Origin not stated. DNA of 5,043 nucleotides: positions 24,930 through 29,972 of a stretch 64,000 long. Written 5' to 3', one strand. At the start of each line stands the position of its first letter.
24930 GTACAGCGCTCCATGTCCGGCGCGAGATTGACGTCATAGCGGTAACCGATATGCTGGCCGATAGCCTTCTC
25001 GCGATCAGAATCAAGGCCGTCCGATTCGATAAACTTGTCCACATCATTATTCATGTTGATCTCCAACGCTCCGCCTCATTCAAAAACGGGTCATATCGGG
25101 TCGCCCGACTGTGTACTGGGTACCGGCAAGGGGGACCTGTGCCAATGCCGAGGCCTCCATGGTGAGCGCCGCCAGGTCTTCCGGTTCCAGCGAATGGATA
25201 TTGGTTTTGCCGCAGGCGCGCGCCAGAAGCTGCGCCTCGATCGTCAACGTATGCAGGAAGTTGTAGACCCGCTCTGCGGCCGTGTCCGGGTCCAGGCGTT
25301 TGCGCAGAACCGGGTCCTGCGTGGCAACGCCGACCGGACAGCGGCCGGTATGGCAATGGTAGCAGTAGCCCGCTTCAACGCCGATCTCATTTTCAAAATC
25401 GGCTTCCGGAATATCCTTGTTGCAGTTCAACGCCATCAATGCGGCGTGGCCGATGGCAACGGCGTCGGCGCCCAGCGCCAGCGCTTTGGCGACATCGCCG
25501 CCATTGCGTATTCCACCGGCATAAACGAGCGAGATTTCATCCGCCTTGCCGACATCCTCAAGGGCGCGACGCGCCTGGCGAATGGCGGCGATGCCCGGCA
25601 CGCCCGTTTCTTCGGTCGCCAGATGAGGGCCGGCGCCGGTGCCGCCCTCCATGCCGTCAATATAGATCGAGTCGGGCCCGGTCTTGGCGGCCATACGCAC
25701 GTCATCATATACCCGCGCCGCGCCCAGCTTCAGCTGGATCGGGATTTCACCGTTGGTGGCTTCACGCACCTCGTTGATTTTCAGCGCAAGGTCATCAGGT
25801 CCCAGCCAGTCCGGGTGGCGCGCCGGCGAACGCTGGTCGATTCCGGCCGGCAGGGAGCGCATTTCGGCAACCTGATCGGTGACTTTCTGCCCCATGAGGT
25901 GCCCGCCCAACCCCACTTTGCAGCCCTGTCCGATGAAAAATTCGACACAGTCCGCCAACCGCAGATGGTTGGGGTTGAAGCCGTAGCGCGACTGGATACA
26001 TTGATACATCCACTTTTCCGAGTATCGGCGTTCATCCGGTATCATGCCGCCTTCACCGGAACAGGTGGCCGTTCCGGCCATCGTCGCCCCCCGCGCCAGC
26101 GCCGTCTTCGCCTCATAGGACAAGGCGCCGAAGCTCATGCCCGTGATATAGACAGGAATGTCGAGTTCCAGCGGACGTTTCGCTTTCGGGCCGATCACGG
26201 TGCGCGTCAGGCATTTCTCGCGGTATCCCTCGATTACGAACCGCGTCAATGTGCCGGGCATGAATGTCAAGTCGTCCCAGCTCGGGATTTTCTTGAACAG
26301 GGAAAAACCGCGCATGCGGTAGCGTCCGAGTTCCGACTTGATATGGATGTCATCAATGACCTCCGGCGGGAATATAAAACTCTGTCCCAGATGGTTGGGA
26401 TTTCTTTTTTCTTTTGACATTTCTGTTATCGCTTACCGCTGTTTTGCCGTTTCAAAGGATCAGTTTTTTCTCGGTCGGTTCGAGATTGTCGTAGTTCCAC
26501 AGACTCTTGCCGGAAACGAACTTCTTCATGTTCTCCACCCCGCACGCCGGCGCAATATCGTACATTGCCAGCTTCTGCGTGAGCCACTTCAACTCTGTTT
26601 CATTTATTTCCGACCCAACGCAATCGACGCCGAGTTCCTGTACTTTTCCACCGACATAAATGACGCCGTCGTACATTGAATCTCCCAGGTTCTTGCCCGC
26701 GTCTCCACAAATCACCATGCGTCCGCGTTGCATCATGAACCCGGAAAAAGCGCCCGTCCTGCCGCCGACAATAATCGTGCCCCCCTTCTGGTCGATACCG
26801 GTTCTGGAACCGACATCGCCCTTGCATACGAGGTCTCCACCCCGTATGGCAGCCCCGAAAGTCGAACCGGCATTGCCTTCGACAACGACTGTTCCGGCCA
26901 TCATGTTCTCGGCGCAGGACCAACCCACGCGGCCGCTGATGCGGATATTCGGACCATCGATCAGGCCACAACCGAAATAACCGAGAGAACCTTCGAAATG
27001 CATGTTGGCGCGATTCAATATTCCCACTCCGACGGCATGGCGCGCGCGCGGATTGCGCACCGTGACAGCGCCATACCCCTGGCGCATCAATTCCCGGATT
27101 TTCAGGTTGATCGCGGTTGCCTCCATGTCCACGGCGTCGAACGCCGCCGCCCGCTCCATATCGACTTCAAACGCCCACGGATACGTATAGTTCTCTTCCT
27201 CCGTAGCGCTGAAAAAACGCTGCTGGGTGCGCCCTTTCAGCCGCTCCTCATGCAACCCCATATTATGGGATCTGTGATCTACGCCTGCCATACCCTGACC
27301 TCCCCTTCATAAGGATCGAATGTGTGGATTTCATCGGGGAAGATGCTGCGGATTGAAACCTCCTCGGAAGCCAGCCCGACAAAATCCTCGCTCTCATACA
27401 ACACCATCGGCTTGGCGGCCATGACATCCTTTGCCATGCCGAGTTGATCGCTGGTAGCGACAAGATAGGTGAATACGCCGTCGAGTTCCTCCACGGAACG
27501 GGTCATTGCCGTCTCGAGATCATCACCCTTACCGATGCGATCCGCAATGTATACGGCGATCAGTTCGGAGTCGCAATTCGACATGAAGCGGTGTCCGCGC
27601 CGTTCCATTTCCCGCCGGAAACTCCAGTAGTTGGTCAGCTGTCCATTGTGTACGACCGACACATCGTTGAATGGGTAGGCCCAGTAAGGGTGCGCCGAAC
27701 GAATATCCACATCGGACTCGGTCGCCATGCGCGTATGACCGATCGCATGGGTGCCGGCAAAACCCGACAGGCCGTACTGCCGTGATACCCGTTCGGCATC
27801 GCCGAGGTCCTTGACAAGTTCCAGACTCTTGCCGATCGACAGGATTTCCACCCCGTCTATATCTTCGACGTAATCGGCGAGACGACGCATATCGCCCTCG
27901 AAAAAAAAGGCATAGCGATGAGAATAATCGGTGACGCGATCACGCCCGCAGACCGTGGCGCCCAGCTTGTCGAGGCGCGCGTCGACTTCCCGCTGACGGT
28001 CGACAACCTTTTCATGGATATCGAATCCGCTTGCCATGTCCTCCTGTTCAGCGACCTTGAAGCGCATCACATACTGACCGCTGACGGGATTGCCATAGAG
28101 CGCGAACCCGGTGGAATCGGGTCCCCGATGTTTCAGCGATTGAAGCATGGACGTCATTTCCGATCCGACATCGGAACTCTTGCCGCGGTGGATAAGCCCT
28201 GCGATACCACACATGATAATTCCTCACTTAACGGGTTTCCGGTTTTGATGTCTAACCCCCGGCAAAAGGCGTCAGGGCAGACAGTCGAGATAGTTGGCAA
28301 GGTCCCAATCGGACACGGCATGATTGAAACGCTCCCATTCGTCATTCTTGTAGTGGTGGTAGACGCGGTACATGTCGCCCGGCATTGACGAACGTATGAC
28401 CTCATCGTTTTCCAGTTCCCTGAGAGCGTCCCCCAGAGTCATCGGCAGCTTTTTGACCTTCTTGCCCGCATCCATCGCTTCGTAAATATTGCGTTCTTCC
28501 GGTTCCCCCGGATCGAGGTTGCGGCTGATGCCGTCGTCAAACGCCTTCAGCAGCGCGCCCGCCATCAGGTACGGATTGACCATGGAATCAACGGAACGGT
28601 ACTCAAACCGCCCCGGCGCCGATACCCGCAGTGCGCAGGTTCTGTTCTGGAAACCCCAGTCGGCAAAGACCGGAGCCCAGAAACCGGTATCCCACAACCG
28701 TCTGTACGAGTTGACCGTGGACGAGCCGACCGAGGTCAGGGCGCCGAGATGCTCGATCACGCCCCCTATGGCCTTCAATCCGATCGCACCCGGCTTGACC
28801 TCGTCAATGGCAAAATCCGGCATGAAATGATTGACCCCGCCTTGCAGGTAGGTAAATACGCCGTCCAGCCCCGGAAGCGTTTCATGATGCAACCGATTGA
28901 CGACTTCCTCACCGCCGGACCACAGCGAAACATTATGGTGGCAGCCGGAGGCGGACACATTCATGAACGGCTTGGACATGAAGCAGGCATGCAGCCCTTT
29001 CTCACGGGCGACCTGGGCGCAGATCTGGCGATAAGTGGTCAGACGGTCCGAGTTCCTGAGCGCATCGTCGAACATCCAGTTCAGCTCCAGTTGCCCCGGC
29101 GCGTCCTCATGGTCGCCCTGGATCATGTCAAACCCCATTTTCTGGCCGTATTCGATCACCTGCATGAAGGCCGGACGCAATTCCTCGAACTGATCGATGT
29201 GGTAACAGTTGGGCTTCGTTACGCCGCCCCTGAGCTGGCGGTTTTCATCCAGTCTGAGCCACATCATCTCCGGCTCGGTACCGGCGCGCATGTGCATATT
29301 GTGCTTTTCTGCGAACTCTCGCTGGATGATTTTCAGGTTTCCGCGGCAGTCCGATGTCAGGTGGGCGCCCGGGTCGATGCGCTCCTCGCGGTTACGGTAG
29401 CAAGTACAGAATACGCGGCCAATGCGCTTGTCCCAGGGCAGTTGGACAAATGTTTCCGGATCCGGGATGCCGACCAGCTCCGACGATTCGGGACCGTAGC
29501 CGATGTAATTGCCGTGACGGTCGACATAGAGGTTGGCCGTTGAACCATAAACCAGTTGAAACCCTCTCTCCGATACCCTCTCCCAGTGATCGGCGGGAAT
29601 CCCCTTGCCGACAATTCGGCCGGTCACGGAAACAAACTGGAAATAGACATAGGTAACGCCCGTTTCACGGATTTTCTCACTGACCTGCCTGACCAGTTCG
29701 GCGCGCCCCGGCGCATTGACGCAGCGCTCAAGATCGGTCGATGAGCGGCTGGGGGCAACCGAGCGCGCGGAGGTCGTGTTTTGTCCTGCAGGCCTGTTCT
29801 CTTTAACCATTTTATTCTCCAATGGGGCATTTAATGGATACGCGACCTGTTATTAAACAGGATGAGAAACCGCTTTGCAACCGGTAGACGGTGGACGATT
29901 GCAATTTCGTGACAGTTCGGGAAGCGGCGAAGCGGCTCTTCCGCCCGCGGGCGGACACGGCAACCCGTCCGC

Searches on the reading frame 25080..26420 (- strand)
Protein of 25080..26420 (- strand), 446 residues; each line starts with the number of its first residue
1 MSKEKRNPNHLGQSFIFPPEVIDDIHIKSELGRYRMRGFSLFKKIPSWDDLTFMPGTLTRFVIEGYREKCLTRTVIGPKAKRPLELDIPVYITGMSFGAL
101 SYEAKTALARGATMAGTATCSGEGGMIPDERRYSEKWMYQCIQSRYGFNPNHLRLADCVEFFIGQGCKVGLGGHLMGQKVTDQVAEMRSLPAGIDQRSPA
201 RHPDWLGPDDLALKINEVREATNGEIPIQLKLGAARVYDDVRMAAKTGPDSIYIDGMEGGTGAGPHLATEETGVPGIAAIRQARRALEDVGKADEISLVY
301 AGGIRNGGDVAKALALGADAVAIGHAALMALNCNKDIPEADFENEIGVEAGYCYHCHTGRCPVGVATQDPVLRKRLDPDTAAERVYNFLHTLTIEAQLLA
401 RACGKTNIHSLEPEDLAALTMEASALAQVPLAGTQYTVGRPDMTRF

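Call 54: search_protein_families(library=pfam, proteins=[window:25080-26420:-], max_evalue=0.000001)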
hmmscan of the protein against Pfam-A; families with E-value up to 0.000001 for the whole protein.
window:25080-26420:- (446 aa): 4 families
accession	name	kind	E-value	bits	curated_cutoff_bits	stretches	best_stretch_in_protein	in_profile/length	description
PF01645.23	Glu_synthase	-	6.6e-92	309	20.4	1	79-405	57-368/369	Conserved region in glutamate synthase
PF01070.24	FMN_dh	-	2.9e-12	46.7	24.9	1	239-333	230-311/350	FMN-dependent dehydrogenase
PF03060.21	NMO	-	4.6e-09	36.5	28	1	239-334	147-232/331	Nitronate monooxygenase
PF00478.31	IMPDH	-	4.4e-07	29.7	25.6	1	260-325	173-237/345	IMP dehydrogenase / GMP reductase domain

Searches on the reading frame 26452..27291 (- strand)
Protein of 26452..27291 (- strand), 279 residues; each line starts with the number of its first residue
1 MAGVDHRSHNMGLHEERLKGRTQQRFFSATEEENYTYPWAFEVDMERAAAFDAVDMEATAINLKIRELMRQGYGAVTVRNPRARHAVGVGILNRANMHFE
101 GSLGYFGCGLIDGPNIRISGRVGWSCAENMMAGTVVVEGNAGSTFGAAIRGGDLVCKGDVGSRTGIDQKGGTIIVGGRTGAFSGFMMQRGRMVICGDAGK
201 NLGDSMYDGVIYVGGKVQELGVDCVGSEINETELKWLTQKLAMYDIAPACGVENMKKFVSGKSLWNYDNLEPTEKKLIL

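Call 54: search_protein_families(library=pfam, proteins=[window:26452-27291:-], max_evalue=0.000001)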
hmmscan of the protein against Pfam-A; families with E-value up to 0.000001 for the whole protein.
window:26452-27291:- (279 aa): 1 family
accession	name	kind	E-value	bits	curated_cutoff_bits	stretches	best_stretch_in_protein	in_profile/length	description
PF01493.24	GXGXG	-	1.7e-15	57.5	32.5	1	82-225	18-174/190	GXGXG motif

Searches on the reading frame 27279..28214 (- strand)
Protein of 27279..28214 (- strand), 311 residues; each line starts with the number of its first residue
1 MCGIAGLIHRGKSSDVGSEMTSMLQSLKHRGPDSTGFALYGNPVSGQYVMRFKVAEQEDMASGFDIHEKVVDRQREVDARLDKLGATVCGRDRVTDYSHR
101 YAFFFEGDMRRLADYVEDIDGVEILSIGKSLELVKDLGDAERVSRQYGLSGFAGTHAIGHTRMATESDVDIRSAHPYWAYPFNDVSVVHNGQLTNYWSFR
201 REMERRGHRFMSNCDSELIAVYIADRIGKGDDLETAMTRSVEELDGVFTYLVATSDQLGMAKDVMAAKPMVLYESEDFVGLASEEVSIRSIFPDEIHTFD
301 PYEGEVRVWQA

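Call 54: search_protein_families(library=pfam, proteins=[window:27279-28214:-], max_evalue=0.000001)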
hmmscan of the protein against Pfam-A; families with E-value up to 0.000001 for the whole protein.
window:27279-28214:- (311 aa): 2 families
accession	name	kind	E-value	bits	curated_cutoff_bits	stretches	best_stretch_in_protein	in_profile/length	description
PF13522.11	GATase_6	-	1.6e-16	60.9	27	1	153-284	9-130/130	Glutamine amidotransferase domain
PF13537.11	GATase_7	-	5.4e-15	55.9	25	1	160-287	1-120/123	Glutamine amidotransferase domain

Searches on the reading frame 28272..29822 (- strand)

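Call 16: search_protein_families(library=pfam, proteins=[window:28272-29822:-], max_evalue=0.000001)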
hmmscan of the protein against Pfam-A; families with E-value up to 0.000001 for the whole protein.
window:28272-29822:- (516 aa): 1 family
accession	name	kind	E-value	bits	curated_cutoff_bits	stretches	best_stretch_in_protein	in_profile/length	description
PF00120.29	Gln-synt_C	-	3.7e-76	256.8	24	2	346-511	175-344/344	Glutamine synthetase, catalytic domain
